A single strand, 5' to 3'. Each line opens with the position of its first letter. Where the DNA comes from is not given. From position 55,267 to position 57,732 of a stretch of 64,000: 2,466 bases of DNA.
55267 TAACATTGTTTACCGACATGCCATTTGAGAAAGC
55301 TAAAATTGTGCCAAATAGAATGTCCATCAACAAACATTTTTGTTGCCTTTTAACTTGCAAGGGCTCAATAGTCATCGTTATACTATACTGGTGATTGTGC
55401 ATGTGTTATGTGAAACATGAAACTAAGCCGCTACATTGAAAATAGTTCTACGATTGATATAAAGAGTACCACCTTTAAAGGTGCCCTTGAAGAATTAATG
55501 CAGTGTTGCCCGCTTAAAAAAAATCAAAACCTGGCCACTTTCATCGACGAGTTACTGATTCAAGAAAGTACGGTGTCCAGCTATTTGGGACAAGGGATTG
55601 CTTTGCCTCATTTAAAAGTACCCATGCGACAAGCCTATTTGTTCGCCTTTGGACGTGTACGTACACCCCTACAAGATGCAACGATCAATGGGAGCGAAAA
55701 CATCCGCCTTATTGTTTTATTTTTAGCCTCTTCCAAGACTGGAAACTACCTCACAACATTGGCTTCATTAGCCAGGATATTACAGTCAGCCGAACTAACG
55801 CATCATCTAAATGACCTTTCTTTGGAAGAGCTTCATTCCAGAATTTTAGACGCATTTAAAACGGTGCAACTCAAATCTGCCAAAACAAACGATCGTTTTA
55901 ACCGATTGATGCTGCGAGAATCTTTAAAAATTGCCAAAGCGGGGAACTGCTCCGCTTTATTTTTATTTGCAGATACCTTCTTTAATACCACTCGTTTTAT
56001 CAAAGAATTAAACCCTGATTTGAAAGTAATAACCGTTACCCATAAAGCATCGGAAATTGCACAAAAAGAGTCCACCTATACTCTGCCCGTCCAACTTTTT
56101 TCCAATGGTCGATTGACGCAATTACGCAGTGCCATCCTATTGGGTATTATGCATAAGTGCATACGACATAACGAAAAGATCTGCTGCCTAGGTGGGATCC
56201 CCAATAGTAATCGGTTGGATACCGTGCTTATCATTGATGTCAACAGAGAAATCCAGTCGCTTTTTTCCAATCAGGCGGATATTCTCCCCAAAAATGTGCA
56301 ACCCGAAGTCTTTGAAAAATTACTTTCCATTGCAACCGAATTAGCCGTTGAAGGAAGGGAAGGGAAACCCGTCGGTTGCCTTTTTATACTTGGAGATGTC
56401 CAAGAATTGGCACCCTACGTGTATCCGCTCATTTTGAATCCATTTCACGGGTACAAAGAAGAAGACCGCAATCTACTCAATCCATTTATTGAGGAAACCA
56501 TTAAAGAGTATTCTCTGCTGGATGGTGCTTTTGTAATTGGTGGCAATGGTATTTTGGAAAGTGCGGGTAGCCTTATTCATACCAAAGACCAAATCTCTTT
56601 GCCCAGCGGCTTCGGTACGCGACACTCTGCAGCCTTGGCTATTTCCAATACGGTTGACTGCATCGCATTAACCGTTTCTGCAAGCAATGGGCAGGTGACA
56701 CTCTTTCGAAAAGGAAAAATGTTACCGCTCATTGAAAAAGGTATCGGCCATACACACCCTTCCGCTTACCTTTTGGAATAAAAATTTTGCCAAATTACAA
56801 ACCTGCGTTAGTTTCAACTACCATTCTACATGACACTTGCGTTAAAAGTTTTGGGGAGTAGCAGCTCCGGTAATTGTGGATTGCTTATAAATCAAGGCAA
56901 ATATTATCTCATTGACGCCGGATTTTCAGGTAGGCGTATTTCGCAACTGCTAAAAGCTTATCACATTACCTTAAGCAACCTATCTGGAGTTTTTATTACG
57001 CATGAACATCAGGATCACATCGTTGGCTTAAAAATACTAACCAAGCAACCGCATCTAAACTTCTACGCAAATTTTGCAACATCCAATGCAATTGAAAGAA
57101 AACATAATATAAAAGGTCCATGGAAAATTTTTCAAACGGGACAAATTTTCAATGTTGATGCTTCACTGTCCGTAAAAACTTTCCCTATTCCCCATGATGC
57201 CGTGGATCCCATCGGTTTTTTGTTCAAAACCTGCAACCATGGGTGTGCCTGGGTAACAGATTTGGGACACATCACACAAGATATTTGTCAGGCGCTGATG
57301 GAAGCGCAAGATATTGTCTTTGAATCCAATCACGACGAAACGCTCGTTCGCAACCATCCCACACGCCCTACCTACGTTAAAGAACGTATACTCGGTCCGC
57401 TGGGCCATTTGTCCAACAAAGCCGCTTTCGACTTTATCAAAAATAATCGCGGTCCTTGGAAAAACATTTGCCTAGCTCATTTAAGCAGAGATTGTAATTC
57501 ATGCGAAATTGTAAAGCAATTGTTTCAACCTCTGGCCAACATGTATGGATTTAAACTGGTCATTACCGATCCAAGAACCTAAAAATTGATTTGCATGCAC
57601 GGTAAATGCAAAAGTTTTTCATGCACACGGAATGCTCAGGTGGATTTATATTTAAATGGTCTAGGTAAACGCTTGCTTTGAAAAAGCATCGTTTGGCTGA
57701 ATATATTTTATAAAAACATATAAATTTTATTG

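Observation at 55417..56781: Three-domain diadenylate cyclase: EIIA(Ntr)-like + pyruvate-kinase-C-like + DAC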

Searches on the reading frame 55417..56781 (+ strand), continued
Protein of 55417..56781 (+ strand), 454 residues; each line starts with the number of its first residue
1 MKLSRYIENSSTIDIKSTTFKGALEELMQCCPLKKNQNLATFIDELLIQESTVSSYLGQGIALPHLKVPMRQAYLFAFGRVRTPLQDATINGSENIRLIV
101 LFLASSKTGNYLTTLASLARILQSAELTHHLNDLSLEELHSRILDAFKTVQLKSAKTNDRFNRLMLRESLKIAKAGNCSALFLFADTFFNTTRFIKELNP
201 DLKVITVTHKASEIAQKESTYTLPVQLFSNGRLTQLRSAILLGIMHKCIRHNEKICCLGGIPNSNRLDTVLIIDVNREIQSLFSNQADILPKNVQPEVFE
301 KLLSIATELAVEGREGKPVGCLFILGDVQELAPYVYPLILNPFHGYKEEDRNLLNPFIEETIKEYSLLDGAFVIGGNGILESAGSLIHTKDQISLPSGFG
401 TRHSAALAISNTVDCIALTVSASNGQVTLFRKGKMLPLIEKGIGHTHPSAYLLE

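Call 58: find_encoding_contigs(protein=P0254, flank=4000, max_places=3)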
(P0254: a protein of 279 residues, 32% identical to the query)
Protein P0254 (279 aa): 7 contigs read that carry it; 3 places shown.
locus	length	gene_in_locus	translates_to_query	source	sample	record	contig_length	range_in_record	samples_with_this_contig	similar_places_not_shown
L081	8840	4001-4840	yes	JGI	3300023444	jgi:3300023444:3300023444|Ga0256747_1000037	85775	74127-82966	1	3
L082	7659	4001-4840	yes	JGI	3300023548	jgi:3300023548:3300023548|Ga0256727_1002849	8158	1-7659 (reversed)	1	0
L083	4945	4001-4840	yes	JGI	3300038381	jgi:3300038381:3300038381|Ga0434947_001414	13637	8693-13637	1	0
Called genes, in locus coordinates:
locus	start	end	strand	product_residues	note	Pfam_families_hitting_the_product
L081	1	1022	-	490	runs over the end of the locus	PF14691:Fer4_20, PF00070:Pyr_redox (faint), PF01134:GIDA (faint), PF01266:DAO (weak), PF07992:Pyr_redox_2, PF12831:FAD_oxidored, PF13450:NAD_binding_8, PF13738:Pyr_redox_3, +2 more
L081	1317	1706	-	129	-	-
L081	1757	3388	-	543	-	PF00118:Cpn60_TCP1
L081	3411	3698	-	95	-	PF00166:Cpn10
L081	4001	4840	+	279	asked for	PF02457:DAC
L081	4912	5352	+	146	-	PF00011:HSP20, PF27746:Small_heat_shock_put (weak), PF17886:ArsA_HSP20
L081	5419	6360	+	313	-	PF00005:ABC_tran, PF13304:AAA_21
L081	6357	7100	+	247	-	PF12679:ABC2_membrane_2, PF12698:ABC2_membrane_3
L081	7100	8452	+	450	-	PF23357:DUF7088, PF09822:ABC_transp_aux, PF23355:IFT52_GIFT (weak)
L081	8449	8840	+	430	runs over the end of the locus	PF14238:DUF4340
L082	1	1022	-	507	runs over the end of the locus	?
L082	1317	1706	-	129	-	-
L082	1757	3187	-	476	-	PF00118:Cpn60_TCP1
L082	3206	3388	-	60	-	PF00118:Cpn60_TCP1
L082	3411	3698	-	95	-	PF00166:Cpn10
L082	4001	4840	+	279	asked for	PF02457:DAC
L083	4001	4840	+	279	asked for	PF02457:DAC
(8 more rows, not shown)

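Call 59: find_encoding_contigs(protein=P0233, flank=4000, max_places=3)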
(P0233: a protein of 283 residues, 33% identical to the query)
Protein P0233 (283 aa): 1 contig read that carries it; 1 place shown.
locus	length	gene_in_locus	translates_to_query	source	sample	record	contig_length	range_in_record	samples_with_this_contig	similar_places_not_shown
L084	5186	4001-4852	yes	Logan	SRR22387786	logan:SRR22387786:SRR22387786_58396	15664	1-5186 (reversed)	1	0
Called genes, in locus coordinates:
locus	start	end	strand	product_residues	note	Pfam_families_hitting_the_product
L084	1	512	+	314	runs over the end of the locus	PF00696:AA_kinase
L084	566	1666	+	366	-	PF00009:GTP_EFTU (faint), PF01926:MMR_HSR1, PF02421:FeoB_N, PF16897:MMR_HSR1_Xtn, PF02824:TGS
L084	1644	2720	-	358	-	PF07690:MFS_1, PF12832:MFS_1_like, PF07690:MFS_1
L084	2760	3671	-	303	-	PF06800:Sugar_transport, PF07857:TMEM144 (weak)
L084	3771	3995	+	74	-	-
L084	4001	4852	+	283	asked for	PF21755:DacZ_P, PF21756:DacZ_T (faint), PF02457:DAC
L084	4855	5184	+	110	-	?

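Call 62: find_encoding_contigs(protein=P0133, flank=8000, max_places=2)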
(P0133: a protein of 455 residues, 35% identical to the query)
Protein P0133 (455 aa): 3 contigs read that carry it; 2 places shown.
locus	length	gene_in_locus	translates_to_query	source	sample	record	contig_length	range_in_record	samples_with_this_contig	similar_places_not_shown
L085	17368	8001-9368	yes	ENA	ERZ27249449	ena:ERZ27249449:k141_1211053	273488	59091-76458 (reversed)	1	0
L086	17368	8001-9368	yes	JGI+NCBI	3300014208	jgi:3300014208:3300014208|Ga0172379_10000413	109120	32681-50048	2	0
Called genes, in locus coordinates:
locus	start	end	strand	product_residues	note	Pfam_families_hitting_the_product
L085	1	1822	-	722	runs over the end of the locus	-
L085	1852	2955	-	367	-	-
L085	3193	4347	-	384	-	PF26549:Tricorn_N (faint), PF07676:PD40 (faint)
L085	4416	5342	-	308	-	PF14100:DUF6807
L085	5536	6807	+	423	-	PF07690:MFS_1, PF00083:Sugar_tr, PF13347:MFS_2 (faint), PF00083:Sugar_tr, PF07690:MFS_1 (weak)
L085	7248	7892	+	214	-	PF18734:HEPN_AbiU2 (weak)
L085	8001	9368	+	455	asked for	PF00359:PTS_EIIA_2, PF21755:DacZ_P, PF02457:DAC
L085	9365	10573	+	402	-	PF00557:Peptidase_M24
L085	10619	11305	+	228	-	PF04298:Zn_peptidase_2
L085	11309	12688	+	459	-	PF13416:SBP_bac_8 (weak), PF13343:SBP_bac_6, PF13531:SBP_bac_11 (weak)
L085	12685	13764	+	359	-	PF00005:ABC_tran, PF13304:AAA_21 (faint), PF17912:OB_MalK (faint), PF08402:TOBE_2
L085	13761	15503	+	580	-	PF00528:BPD_transp_1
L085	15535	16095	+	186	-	PF00156:Pribosyltran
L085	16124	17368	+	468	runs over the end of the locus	PF00657:Lipase_GDSL, PF13472:Lipase_GDSL_2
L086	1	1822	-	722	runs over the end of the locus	-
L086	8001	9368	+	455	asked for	PF00359:PTS_EIIA_2, PF21755:DacZ_P, PF02457:DAC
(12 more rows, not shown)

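Call 63: find_encoding_contigs(protein=P0167, flank=8000, max_places=2)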
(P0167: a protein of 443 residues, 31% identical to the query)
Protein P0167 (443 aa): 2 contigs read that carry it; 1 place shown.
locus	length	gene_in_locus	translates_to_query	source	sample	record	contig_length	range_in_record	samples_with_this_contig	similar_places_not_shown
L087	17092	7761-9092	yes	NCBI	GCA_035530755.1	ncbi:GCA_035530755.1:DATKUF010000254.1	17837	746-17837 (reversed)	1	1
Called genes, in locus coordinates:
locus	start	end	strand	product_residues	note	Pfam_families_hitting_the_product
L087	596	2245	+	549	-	PF05496:RuvB_N (faint), PF13177:DNA_pol3_delta2, PF00004:AAA, PF07728:AAA_5 (weak), PF22608:DNAX_ATPase_lid, PF12169:DNA_pol3_gamma3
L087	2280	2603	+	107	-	PF02575:YbaB_DNA_bd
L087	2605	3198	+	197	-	PF21176:RecR_HhH, PF02132:RecR_ZnF, PF01751:Toprim, PF13662:Toprim_4, PF21175:RecR_C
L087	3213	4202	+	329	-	PF01370:Epimerase, PF04321:RmlD_sub_bind (faint)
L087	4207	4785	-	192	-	PF01195:Pept_tRNA_hydro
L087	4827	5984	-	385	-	PF04851:ResIII (weak), PF00270:DEAD, PF00271:Helicase_C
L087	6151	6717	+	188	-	-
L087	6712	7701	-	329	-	PF00892:EamA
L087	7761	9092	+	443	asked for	PF00359:PTS_EIIA_2, PF02457:DAC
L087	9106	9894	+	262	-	PF09296:NUDIX-like, PF09297:Zn_ribbon_NUD, PF00293:NUDIX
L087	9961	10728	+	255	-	-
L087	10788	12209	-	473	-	PF22422:MGH1-like_GH, PF03200:Glyco_hydro_63 (faint), PF01204:Trehalase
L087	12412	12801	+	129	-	PF00072:Response_reg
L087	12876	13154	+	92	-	PF02686:GatC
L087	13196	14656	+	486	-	PF01425:Amidase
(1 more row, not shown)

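Call 64: find_encoding_contigs(protein=P0212, flank=8000, max_places=2)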
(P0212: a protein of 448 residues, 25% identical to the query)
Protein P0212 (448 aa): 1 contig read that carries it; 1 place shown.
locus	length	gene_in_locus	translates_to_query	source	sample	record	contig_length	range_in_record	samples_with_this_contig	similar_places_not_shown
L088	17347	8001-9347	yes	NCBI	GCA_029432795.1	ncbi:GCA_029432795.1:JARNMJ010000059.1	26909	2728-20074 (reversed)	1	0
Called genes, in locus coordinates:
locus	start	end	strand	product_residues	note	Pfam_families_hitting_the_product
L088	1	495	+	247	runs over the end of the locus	PF03309:Pan_kinase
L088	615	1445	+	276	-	PF10418:DHODB_Fe-S_bind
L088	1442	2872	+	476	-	PF14691:Fer4_20, PF02826:2-Hacid_dh_C (faint), PF01262:AlaDh_PNT_C (faint), PF03807:F420_oxidored (faint), PF07992:Pyr_redox_2, PF13450:NAD_binding_8 (weak), PF13738:Pyr_redox_3 (faint), PF00070:Pyr_redox (weak)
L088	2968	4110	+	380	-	PF05222:AlaDh_PNT_N, PF02826:2-Hacid_dh_C (faint), PF01262:AlaDh_PNT_C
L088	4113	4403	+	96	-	PF12769:PNTB_4TM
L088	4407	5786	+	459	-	PF02233:PNTB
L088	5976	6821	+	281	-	PF02591:Zn_ribbon_9, PF00359:PTS_EIIA_2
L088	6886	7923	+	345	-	PF04055:Radical_SAM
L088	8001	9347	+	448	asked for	PF00359:PTS_EIIA_2, PF21755:DacZ_P, PF02457:DAC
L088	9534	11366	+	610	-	PF00324:AA_permease, PF13520:AA_permease_2, PF13906:AA_permease_C (weak), PF00359:PTS_EIIA_2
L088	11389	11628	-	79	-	-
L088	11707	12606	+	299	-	-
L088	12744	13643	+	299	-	-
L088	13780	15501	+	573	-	PF02776:TPP_enzyme_N, PF00205:TPP_enzyme_M, PF02775:TPP_enzyme_C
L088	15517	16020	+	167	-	PF13291:ACT_4 (faint), PF01842:ACT, PF22629:ACT_AHAS_ss, PF13710:ACT_5, PF10369:ALS_ss_C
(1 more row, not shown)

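Call 65: find_encoding_contigs(protein=window:55417-56778:+, flank=2000, max_places=4)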
Protein window:55417-56778:+ (454 aa): no gene with exactly this product is on record in the collection.

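Call 74: search_protein_families(library=padloc, proteins=[window:55417-56778:+], max_evalue=0.01)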
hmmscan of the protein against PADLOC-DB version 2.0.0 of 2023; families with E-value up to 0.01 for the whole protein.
window:55417-56778:+ (454 aa): 1 family
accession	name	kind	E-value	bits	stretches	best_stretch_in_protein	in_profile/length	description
PDLC01085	C3a181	-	9.1e-06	23.7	1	297-436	109-215/226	Diadenylate cyclase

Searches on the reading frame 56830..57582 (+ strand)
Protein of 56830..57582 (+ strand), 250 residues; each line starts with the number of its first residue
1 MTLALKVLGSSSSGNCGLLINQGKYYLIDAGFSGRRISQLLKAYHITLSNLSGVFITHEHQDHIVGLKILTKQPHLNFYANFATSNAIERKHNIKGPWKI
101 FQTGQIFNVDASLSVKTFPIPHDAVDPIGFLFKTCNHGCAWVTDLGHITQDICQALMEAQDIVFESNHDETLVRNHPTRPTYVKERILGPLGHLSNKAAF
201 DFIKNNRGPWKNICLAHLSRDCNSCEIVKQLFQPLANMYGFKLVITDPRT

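Call 24: search_protein_families(library=pfam, proteins=[window:56830-57582:+], max_evalue=0.01)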
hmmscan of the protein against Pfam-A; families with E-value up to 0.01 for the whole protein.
window:56830-57582:+ (250 aa): 2 families
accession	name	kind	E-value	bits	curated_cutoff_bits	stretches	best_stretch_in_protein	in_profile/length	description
PF12706.13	Lactamase_B_2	-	3.9e-16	59.7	27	1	26-167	3-165/200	Beta-lactamase superfamily domain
PF00753.33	Lactamase_B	-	1.8e-10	41.6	22.7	1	13-73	5-66/196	Metallo-beta-lactamase superfamily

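Call 52: search_protein_families(library=ncbifam, proteins=[window:56830-57582:+], max_evalue=0.01)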
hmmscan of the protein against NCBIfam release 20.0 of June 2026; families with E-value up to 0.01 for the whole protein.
window:56830-57582:+ (250 aa): 19 families
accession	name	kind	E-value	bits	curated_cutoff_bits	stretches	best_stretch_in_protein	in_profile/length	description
NF012229.1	bla_class_B_core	domain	1.3e-08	35.1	100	1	16-101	16-94/139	metallo-beta-lactamase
NF033088.2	bla_subclass_B1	equivalog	2.8e-07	30.4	200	1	12-112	29-128/217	subclass B1 metallo-beta-lactamase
TIGR02651.1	RNase_Z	equivalog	5.7e-07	28.9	292.95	1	21-71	25-72/302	ribonuclease Z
NF000801.0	PRK00055.1-3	equivalog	1.2e-06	27.8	252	1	21-70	27-73/307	ribonuclease Z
TIGR03413.1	GSH_gloB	equivalog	7.5e-06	25.5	200.8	1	24-133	21-117/248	hydroxyacylglutathione hydrolase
TIGR03307.1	PhnP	equivalog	1.1e-05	25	272.25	1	15-160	38-178/249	phosphonate metabolism protein PhnP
NF047419.1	RNase_J1_RnjA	exception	1.3e-05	24.1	820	1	50-136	59-149/549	ribonuclease J1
NF002553.0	PRK02113.1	equivalog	1.4e-05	24.6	386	1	18-90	39-109/252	MBL fold metallo-hydrolase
NF000445.2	blaDIM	exception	0.0001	21.9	560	1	13-104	50-138/251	DIM family subclass B1 metallo-beta-lactamase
TIGR04558.1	SoxH_rel_PQQ_1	hypoth_equivalog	0.00026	20.2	300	1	15-89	35-107/285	quinoprotein relay system zinc metallohydrolase 1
NF000443.2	blaTMB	exception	0.00029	20.3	550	1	13-92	49-127/245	TMB family subclass B1 metallo-beta-lactamase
TIGR04559.1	SoxH_rel_PQQ_2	hypoth_equivalog_domain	0.00052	19.5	280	1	14-92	30-108/283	quinoprotein relay system zinc metallohydrolase 2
TIGR02108.2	PQQ_syn_pqqB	equivalog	0.00092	18.7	245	1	45-123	73-159/298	pyrroloquinoline quinone biosynthesis protein PqqB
NF000806.0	PRK00055.2-4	equivalog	0.0016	17.7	363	1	13-68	19-71/280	ribonuclease Z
TIGR00649.1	MG423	subfamily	0.0016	16.9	400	1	51-136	59-150/546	RNase J family beta-CASP ribonuclease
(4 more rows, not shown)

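Call 74: search_protein_families(library=padloc, proteins=[window:56830-57582:+], max_evalue=0.01)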
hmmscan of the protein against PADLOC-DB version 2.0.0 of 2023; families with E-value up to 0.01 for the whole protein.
window:56830-57582:+ (250 aa): 2 families
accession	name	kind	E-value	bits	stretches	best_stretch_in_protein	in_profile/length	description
PDLC03854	LmuA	-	0.00059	17.1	1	24-74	27-80/345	-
PDLC03805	RTasMBL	-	0.0006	17.1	1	6-73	4-70/322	DRT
